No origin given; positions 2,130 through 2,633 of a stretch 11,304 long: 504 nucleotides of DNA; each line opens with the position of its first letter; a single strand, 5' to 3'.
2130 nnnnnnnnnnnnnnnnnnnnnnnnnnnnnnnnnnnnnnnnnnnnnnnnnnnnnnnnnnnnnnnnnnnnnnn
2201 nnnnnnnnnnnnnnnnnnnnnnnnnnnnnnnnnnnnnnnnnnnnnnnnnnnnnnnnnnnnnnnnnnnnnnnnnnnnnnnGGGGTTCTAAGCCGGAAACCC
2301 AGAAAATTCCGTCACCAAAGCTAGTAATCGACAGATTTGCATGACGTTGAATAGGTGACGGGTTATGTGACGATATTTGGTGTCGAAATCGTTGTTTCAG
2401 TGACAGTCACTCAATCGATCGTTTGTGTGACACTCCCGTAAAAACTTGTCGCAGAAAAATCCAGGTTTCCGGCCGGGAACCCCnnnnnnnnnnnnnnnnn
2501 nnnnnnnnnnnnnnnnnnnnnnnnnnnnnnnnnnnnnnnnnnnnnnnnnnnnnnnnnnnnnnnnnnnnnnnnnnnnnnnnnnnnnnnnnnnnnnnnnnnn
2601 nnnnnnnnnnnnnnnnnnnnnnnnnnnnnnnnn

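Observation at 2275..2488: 204-bp miniature element with Tn3-type inverted repeats and a perfect 5-bp target duplication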

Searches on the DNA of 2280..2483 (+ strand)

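Call 4: search_dna_similar(query=window:2280-2483:+, collection=plasmids, mode=distant, max_rows=40)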
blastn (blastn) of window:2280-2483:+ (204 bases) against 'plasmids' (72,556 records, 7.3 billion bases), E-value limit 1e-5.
Records with a match: 707; places in all: 722; records where one place covers at least 80% of the query: 158.
Best place of each record, by identity: >=99% 30; 95-99% 21; 90-95% 35; 80-90% 120; 60-80% 501.
By first word of the organism name: Escherichia 625; Klebsiella 21; Pseudomonas 20; Enterobacter 9; Salmonella 7; Serratia 6; Yersinia 6; Xanthomonas 3; Edwardsiella 2; Shigella 2; and 6 more.
By predicted mobility (MOB-suite, as given by PLSDB): conjugative 549; mobilizable 133; non-mobilizable 25.
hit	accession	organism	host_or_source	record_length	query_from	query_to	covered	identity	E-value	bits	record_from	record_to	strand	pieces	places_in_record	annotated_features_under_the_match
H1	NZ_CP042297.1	Escherichia coli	crow,cell culture,cloacal swab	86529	1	204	100%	100.0%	9e-100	369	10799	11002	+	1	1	none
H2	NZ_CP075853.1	Escherichia coli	Homo sapiens,stool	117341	1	204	100%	100.0%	9e-100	369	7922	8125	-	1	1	hypothetical protein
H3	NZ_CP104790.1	Escherichia coli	bacteria,swine faeces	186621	1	204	100%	100.0%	9e-100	369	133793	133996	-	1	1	none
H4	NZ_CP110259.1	Escherichia albertii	Sus scrofa domesticus,whole ...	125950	1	204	100%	100.0%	9e-100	369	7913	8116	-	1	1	hypothetical protein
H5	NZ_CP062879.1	Escherichia coli O157:H16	Sus scrofa domesticus,feces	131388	1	204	100%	100.0%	9e-100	369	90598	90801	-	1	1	none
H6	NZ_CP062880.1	Escherichia coli O157:H16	Sus scrofa domesticus,feces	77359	1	204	100%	100.0%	9e-100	369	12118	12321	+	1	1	none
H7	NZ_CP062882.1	Escherichia coli O157:H16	Sus scrofa domesticus,feces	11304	1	204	100%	100.0%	9e-100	369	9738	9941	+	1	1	none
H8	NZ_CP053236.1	Escherichia coli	Homo sapiens,whole organism,rectal swab ...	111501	1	204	100%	100.0%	9e-100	369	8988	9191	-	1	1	hypothetical protein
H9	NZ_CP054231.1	Escherichia coli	Homo sapiens,urine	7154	1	204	100%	100.0%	9e-100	369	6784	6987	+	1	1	none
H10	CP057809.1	Escherichia coli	culture,Pooled pig faecal samples ...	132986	1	204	100%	100.0%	9e-100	369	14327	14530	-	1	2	none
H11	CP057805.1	Escherichia coli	culture,Pooled pig faecal samples ...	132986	1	204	100%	100.0%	9e-100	369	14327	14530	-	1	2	none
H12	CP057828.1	Escherichia coli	culture,Pooled pig faecal samples ...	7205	1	204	100%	100.0%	9e-100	369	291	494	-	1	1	none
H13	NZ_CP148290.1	Escherichia coli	Cat,single cell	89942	1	204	100%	100.0%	9e-100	369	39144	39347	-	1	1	none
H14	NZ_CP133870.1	Escherichia coli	Homo sapiens,pure culture,rectal swab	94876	1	204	100%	100.0%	9e-100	369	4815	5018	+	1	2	none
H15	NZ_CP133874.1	Escherichia coli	Homo sapiens,pure culture,rectal swab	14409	1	204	100%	100.0%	9e-100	369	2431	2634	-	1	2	none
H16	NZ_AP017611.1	Escherichia coli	Sus scrofa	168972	1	204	100%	99.5%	4e-98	364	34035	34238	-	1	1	hypothetical protein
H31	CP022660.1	Salmonella enterica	river water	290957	1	204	100%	93.6%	8e-82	310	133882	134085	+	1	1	none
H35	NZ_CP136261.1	Escherichia albertii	Homo sapiens,cell culture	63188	1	204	100%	90.7%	4e-73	281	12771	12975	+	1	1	none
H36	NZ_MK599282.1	Escherichia coli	-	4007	1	204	100%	89.8%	2e-69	269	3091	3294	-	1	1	none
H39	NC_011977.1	Escherichia coli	chicken,caeca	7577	1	204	100%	88.8%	1e-67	263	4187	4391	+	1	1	colicin E5-related ribonuclease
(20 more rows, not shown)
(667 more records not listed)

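Call 10: search_dna_similar(query=window:2280-2483:+, collection=plasmids, mode=distant, max_rows=60, rows=spread)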
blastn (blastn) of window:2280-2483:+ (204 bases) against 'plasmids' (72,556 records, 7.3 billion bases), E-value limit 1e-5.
Records with a match: 707; places in all: 722; records where one place covers at least 80% of the query: 158.
Best place of each record, by identity: >=99% 30; 95-99% 21; 90-95% 35; 80-90% 120; 60-80% 501.
By first word of the organism name: Escherichia 625; Klebsiella 21; Pseudomonas 20; Enterobacter 9; Salmonella 7; Serratia 6; Yersinia 6; Xanthomonas 3; Edwardsiella 2; Shigella 2; and 6 more.
By predicted mobility (MOB-suite, as given by PLSDB): conjugative 549; mobilizable 133; non-mobilizable 25.
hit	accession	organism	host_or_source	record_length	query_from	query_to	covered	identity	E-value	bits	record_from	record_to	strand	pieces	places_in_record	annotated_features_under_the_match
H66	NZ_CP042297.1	Escherichia coli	crow,cell culture,cloacal swab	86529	1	204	100%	100.0%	9e-100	369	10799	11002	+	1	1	none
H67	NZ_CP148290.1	Escherichia coli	Cat,single cell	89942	1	204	100%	100.0%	9e-100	369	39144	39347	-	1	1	none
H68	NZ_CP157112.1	Escherichia coli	culture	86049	1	204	100%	99.5%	4e-98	364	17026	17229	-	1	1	hypothetical protein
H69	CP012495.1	Escherichia coli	Homo sapiens,human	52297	1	203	100%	89.7%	7e-70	270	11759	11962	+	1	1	none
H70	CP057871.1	Escherichia coli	culture,Pooled cattle faecal samples ...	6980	1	204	100%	85.9%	2e-58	233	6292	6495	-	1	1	none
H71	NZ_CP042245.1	Escherichia coli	Swine,Bacterial pure culture,blood from ...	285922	1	193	95%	88.1%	9e-62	243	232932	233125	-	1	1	none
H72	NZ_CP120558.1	Escherichia coli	Homo sapiens,isolate,feces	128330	1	193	95%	88.1%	9e-62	243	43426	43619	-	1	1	none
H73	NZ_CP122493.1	Escherichia coli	pig,Microbial culture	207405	1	193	95%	88.1%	9e-62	243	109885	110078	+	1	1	none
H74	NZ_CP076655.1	Escherichia coli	duck,visceral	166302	1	193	95%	87.6%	1e-60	239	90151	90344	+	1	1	none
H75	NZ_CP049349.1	Escherichia coli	Chicken,single cell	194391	1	193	95%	87.6%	1e-60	239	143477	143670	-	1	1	none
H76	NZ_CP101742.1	Escherichia coli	avian,mixed cultute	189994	1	193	95%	87.6%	1e-60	239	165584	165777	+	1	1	none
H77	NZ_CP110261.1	Escherichia albertii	Sus scrofa domesticus,whole ...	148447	42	204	80%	100.0%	2e-77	295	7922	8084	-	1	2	none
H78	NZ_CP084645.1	Yersinia ruckeri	Pike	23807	1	204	100%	74.1%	5e-27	128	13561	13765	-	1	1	none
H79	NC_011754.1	Escherichia coli ED1a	-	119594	20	203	90%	72.4%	1e-21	110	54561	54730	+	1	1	none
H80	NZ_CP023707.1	Edwardsiella tarda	Pseudorca crassidens,Single cell,blood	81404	1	153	75%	79.1%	1e-28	132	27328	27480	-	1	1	none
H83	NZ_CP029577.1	Escherichia coli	Homo sapiens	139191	127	203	38%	76.9%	8e-6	57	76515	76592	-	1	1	none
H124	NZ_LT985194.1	Pseudomonas syringae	-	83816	1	37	18%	94.6%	2e-6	59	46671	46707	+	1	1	hypothetical protein | Tn3-like element ISPsy30 family transposase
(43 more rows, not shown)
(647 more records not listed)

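Call 12: get_annotated_region(hit=H1, flank=1500)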
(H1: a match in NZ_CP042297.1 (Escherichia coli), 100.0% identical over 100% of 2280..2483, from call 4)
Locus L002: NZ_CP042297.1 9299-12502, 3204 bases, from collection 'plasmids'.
description: Escherichia coli strain RM9088 plasmid p2RM9088, complete sequence
organism: Escherichia coli (NCBI taxid 562)
taxonomy: Bacteria; Pseudomonadota; Gammaproteobacteria; Enterobacterales; Enterobacteriaceae; Escherichia; Escherichia coli
host: -; source: crow,cell culture,cloacal swab; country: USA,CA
typing (MOB-suite, as given by PLSDB): conjugative; replicon IncFIC,IncI1; relaxase MOBF; mating-pair formation MPF_F
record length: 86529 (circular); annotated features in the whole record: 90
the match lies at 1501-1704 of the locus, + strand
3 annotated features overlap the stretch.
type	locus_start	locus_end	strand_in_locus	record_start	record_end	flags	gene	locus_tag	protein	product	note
CDS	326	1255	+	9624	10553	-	-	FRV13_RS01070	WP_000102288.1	hypothetical protein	-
CDS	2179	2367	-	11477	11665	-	-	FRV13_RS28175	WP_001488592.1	hypothetical protein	-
CDS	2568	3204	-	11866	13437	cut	-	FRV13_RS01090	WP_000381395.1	IS66-like element ISCro1 family transposase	GO:0006313 - DNA transposition [Evidence IEA]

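Call 13: get_annotated_region(hit=H3, flank=1500)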
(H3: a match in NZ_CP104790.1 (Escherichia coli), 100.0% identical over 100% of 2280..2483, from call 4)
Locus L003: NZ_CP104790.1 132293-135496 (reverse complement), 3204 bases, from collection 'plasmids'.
description: Escherichia coli strain SHP24 plasmid pHNSHP24-2, complete sequence
organism: Escherichia coli (NCBI taxid 562)
taxonomy: Bacteria; Pseudomonadota; Gammaproteobacteria; Enterobacterales; Enterobacteriaceae; Escherichia; Escherichia coli
host: -; source: bacteria,swine faeces; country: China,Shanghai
typing (MOB-suite, as given by PLSDB): conjugative; replicon IncFIA,IncFIC; relaxase MOBF,MOBP; mating-pair formation MPF_F
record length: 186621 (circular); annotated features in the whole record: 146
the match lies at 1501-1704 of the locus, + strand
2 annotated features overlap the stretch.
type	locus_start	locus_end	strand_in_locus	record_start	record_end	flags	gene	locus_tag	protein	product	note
CDS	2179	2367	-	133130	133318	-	-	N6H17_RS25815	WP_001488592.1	hypothetical protein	-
CDS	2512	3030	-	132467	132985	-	-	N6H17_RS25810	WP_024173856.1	hypothetical protein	-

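Call 14: get_annotated_region(hit=H9, flank=1500)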
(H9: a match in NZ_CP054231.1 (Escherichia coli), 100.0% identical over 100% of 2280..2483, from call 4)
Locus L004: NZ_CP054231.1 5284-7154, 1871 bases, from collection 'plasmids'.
description: Escherichia coli strain EcPF14 plasmid p1, complete sequence
organism: Escherichia coli (NCBI taxid 562)
taxonomy: Bacteria; Pseudomonadota; Gammaproteobacteria; Enterobacterales; Enterobacteriaceae; Escherichia; Escherichia coli
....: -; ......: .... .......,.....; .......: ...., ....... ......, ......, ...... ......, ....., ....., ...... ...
typing (MOB-suite, as given by PLSDB): mobilizable; replicon rep_cluster_2370; relaxase MOBP
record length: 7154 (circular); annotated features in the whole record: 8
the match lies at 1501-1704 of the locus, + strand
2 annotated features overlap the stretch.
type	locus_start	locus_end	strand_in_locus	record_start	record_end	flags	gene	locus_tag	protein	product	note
CDS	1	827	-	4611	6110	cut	csa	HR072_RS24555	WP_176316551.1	pore-forming bacteriocin colicin S4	-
CDS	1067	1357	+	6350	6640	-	-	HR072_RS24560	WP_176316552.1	hypothetical protein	-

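Call 15: get_annotated_region(hit=H16, flank=1500)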
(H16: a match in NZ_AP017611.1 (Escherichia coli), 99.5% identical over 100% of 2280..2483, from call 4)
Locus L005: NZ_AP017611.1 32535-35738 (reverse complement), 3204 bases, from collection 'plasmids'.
description: Escherichia coli strain 20Ec-P-124 plasmid pMRY16-002_1, complete sequence
organism: Escherichia coli (NCBI taxid 562)
taxonomy: Bacteria; Pseudomonadota; Gammaproteobacteria; Enterobacterales; Enterobacteriaceae; Escherichia; Escherichia coli
host: -; source: Sus scrofa; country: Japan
typing (MOB-suite, as given by PLSDB): conjugative; replicon IncFIA,IncFIB,IncFIC,IncX1,IncX3; relaxase MOBF; mating-pair formation MPF_F
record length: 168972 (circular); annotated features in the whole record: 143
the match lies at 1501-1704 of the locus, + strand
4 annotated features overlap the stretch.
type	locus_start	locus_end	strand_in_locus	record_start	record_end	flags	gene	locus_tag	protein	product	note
predicted_resistance_gene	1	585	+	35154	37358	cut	katP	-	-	catalase/peroxidase KatP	predicted by amrfinderplus; class ; identity 98.51%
CDS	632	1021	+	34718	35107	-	-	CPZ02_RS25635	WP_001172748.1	cytochrome b562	GO:0022900 - electron transport chain [Evidence IEA]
CDS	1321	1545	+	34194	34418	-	-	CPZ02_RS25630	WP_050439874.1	hypothetical protein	-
CDS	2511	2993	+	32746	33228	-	-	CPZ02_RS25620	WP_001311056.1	hypothetical protein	-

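Call 16: get_annotated_region(hit=H31, flank=1500)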
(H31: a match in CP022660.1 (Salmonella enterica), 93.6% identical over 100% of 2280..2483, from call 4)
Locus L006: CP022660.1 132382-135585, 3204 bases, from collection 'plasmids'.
description: Salmonella enterica subsp. enterica strain RM11060 plasmid pRM11060-2, complete sequence
organism: Salmonella enterica (NCBI taxid 59201)
taxonomy: Bacteria; Pseudomonadota; Gammaproteobacteria; Enterobacterales; Enterobacteriaceae; Salmonella; Salmonella enterica
host: -; source: river water; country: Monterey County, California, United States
typing (MOB-suite, as given by PLSDB): conjugative; relaxase MOBF; mating-pair formation MPF_F
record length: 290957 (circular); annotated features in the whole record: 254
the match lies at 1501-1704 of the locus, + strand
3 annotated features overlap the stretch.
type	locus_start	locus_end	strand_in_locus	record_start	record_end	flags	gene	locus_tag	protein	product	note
CDS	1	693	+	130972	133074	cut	-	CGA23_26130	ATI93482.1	TonB-dependent receptor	-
CDS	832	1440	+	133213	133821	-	-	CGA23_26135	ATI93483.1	DNA resolvase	-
CDS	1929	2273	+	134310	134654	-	-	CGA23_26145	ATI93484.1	hypothetical protein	-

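Call 17: get_annotated_region(hit=H124, flank=6000)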
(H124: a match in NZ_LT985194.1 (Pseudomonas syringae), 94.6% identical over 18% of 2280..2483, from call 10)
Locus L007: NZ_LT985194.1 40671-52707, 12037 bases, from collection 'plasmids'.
description: Pseudomonas syringae strain CFBP 2116 plasmid PP3, complete sequence
organism: Pseudomonas syringae (NCBI taxid 317)
taxonomy: Bacteria; Pseudomonadota; Gammaproteobacteria; Pseudomonadales; Pseudomonadaceae; Pseudomonas; Pseudomonas syringae
host: -; source: -; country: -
typing (MOB-suite, as given by PLSDB): mobilizable; relaxase MOBP,MOBP,MOBQ
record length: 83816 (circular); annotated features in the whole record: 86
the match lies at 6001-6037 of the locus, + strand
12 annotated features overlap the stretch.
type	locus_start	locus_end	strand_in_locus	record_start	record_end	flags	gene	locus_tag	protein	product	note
CDS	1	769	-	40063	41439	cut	-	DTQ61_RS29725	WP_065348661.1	MATE family efflux transporter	GO:0055085 - transmembrane transport [Evidence IEA]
CDS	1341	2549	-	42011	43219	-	-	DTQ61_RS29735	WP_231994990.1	IS91 family transposase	-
CDS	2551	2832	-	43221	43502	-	-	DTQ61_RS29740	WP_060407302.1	hypothetical protein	-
CDS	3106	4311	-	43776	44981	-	-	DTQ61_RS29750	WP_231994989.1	IS91 family transposase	-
CDS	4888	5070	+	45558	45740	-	-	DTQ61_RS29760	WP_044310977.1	type II toxin-antitoxin system HicA family toxin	-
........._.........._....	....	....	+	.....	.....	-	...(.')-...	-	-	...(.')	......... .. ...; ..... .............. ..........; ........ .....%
CDS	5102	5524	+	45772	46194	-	-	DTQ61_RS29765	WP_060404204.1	type II toxin-antitoxin system HicB family antitoxin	-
CDS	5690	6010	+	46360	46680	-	-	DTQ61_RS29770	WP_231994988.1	hypothetical protein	-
CDS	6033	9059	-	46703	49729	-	-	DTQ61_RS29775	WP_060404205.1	Tn3-like element ISPsy30 family transposase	GO:0006313 - DNA transposition [Evidence IEA]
CDS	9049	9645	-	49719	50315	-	-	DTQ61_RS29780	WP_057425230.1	recombinase family protein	GO:0006310 - DNA recombination [Evidence IEA]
CDS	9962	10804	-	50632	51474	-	xopAF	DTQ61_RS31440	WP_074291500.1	XopAF/AvrXv3 family type III secretion system effector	GO:0030254 - protein secretion by the type III secretion system [Evidence IEA]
CDS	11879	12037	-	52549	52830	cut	-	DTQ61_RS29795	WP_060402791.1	hypothetical protein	-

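Call 18: get_annotated_region(hit=H36, flank=1500)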
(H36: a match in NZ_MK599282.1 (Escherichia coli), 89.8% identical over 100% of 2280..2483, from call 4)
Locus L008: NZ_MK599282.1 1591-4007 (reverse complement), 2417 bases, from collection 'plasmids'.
description: Escherichia coli strain B1356 plasmid pColZ, complete sequence
organism: Escherichia coli (NCBI taxid 562)
taxonomy: Bacteria; Pseudomonadota; Gammaproteobacteria; Enterobacterales; Enterobacteriaceae; Escherichia; Escherichia coli
host: -; source: -; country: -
typing (MOB-suite, as given by PLSDB): non-mobilizable; replicon Col(MG828)
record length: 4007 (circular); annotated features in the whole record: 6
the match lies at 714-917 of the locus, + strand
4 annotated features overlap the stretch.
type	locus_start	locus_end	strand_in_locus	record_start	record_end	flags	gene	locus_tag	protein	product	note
CDS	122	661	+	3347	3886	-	-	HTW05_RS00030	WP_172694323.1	replication/maintenance protein RepL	GO:0006260 - DNA replication [Evidence IEA]; GO:0006276 - plasmid maintenance [Evidence IEA]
CDS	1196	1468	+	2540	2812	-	-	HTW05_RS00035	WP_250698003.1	hypothetical protein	-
CDS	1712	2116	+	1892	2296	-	-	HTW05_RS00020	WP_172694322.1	hypothetical protein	-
CDS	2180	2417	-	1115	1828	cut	-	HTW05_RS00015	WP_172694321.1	colicin Z family toxin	-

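Call 19: get_annotated_region(hit=H39, flank=1500)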
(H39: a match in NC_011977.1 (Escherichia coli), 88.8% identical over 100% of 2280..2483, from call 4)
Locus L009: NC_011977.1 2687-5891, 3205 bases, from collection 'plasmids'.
description: Escherichia coli plasmid ColE9-J, complete sequence
organism: Escherichia coli (NCBI taxid 562)
taxonomy: Bacteria; Pseudomonadota; Gammaproteobacteria; Enterobacterales; Enterobacteriaceae; Escherichia; Escherichia coli
host: -; source: chicken,caeca; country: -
typing (MOB-suite, as given by PLSDB): mobilizable; replicon rep_cluster_2131; relaxase MOBQ
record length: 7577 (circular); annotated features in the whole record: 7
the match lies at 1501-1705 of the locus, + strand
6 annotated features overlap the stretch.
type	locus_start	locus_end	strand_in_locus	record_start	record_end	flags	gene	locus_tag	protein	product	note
CDS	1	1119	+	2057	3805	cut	col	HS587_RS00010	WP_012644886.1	colicin-E9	-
CDS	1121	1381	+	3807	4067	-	-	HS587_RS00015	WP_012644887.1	bacteriocin immunity protein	-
CDS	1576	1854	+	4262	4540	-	-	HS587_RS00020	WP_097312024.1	colicin E5-related ribonuclease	-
CDS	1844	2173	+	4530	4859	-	-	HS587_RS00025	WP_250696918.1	colicin transporter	-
CDS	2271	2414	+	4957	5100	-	-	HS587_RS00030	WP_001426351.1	colicin release lysis protein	GO:0019835 - cytolysis [Evidence IEA]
CDS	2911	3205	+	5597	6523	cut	-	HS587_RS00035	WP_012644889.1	replication initiation protein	-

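Call 20: get_annotated_region(hit=H71, flank=1500)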
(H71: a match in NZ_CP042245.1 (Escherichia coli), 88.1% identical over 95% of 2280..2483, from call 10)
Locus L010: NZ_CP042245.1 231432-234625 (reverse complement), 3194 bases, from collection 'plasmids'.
description: Escherichia coli strain PU-1 plasmid pColV-PU1, complete sequence
organism: Escherichia coli (NCBI taxid 562)
taxonomy: Bacteria; Pseudomonadota; Gammaproteobacteria; Enterobacterales; Enterobacteriaceae; Escherichia; Escherichia coli
host: -; source: Swine,Bacterial pure culture,blood from piglet with acute sepsis; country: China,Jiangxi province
typing (MOB-suite, as given by PLSDB): conjugative; replicon IncFIA,IncFIB,IncFIC,IncFII,rep_cluster_2244,rep_cluster_2313; relaxase MOBF,MOBP; mating-pair formation MPF_F
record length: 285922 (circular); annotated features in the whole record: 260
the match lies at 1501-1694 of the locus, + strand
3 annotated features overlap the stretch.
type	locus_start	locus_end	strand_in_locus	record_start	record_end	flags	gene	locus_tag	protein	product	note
CDS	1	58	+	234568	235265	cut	-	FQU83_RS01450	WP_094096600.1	IS1-like element IS1A family transposase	GO:0006313 - DNA transposition [Evidence IEA]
CDS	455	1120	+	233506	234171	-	-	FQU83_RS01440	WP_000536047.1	ProQ/FINO family protein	-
CDS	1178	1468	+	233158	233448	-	-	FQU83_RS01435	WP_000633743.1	hypothetical protein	-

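Call 21: get_annotated_region(hit=H78, flank=1500)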
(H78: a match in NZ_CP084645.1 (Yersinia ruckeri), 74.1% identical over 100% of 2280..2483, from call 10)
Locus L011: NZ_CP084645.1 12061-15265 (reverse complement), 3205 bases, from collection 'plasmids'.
description: Yersinia ruckeri strain 17Y0159 plasmid p17Y0159.2, complete sequence
organism: Yersinia ruckeri (NCBI taxid 29486)
taxonomy: Bacteria; Pseudomonadota; Gammaproteobacteria; Enterobacterales; Yersiniaceae; Yersinia; Yersinia ruckeri
host: -; source: Pike; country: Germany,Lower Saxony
typing (MOB-suite, as given by PLSDB): non-mobilizable; replicon IncFII
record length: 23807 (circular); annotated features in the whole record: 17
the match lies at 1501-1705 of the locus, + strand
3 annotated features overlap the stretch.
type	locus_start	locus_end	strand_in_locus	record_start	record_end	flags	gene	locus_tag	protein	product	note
CDS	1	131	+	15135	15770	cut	-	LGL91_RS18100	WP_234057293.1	DUF2913 family protein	-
CDS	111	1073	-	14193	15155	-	-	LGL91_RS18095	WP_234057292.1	Rpn family recombination-promoting nuclease/putative transposase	-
CDS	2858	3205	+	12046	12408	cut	-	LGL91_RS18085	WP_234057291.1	hypothetical protein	-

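Call 22: get_annotated_region(hit=H80, flank=1500)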
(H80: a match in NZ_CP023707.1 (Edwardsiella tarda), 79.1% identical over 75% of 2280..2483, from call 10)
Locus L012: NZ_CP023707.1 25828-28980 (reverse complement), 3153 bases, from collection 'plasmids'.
description: Edwardsiella tarda strain KC-Pc-HB1 plasmid pEh-Pc1, complete sequence
organism: Edwardsiella tarda (NCBI taxid 636)
taxonomy: Bacteria; Pseudomonadota; Gammaproteobacteria; Enterobacterales; Hafniaceae; Edwardsiella; Edwardsiella tarda
host: -; source: Pseudorca crassidens,Single cell,blood; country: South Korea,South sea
typing (MOB-suite, as given by PLSDB): non-mobilizable; replicon IncFII; mating-pair formation MPF_F
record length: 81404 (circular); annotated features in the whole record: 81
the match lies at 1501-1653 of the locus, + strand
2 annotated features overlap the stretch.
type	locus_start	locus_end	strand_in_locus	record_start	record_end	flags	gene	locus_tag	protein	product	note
CDS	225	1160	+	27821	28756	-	-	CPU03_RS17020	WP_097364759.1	Rpn family recombination-promoting nuclease/putative transposase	-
CDS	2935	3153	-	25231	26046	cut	-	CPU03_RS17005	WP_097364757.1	helix-turn-helix domain-containing protein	GO:0006355 - regulation of DNA-templated transcription [Evidence IEA]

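Call 23: get_annotated_region(hit=H83, flank=2500)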
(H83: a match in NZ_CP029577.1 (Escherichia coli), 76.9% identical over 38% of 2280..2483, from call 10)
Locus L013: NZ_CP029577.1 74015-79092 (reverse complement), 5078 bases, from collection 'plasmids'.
description: Escherichia coli strain DA33135 plasmid pDA33135-139, complete sequence
organism: Escherichia coli (NCBI taxid 562)
taxonomy: Bacteria; Pseudomonadota; Gammaproteobacteria; Enterobacterales; Enterobacteriaceae; Escherichia; Escherichia coli
host: -; source: Homo sapiens; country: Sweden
typing (MOB-suite, as given by PLSDB): conjugative; replicon IncFIA,IncFIB,rep_cluster_2131; relaxase MOBF,MOBP; mating-pair formation MPF_F
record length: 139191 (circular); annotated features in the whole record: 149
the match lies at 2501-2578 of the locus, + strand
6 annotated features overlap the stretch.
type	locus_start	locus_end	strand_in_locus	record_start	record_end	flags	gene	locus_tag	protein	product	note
CDS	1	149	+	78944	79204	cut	-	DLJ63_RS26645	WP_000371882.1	hypothetical protein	-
CDS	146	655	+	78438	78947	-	-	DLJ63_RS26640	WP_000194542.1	hypothetical protein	-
CDS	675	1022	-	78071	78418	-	-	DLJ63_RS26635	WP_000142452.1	DUF6404 family protein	-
CDS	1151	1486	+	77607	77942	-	-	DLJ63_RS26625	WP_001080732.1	colicin E1 family microcin immunity protein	GO:0030153 - bacteriocin immunity [Evidence IEA]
CDS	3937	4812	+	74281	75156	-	-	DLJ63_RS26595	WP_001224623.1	ChaN family lipoprotein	-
CDS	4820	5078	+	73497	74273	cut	-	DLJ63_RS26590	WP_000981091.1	energy transducer TonB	-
